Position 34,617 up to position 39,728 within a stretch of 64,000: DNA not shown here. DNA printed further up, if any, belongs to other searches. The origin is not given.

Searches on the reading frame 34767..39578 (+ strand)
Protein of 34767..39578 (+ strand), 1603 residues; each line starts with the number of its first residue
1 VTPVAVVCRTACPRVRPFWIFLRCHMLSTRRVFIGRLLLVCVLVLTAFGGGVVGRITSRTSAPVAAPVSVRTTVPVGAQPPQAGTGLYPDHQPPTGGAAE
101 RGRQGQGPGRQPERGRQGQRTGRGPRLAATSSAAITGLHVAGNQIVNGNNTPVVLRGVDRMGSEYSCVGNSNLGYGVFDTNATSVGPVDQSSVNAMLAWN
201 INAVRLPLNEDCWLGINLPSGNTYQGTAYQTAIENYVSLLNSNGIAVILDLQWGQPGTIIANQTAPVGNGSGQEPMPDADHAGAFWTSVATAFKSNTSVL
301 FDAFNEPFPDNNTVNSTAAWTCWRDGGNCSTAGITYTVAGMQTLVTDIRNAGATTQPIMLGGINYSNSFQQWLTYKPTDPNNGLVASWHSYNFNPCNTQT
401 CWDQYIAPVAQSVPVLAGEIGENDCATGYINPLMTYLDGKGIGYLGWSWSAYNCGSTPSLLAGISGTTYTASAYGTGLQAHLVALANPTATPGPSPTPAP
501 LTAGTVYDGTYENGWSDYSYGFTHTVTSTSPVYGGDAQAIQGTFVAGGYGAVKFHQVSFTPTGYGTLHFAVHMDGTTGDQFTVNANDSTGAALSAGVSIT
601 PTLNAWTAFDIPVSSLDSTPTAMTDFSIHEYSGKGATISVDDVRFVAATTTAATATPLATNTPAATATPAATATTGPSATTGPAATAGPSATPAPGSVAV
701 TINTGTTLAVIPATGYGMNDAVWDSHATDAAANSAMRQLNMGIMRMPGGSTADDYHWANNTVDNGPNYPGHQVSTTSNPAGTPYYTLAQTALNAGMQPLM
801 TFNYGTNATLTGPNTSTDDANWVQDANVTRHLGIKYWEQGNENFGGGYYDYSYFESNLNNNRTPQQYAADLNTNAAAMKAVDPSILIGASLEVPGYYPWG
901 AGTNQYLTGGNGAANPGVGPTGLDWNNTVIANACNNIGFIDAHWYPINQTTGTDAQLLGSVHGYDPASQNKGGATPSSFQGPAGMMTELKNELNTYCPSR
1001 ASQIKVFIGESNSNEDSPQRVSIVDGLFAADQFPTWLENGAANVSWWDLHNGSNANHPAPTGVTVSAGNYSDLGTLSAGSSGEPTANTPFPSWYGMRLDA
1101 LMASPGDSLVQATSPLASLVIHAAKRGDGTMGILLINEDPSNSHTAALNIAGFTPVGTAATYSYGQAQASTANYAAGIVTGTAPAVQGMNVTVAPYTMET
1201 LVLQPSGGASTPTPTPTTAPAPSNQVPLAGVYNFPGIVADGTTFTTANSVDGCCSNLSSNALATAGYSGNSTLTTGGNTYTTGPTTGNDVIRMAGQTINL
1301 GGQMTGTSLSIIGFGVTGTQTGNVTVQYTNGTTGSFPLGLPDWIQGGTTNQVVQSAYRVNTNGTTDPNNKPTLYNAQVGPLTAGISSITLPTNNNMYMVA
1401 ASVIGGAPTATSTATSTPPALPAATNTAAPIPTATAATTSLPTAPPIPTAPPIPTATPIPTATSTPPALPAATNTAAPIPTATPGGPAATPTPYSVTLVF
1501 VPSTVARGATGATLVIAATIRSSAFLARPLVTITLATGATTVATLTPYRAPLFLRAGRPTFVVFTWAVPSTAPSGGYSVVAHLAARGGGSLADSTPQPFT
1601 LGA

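Call 6: search_protein_families(library=phrogs, proteins=[window:34767-39578:+], max_evalue=0.01)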
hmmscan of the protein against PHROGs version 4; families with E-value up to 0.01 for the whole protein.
window:34767-39578:+ (1603 aa): 0 families

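Call 25: search_protein_families(library=pfam, proteins=[window:34767-39578:+], max_evalue=0.001)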
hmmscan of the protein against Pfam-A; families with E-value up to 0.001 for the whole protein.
window:34767-39578:+ (1603 aa): 1 family
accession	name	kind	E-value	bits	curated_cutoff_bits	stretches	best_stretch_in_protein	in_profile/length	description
PF00150.24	Cellulase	-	4.3e-27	95.7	23.5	1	188-452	22-271/272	Cellulase (glycosyl hydrolase family 5)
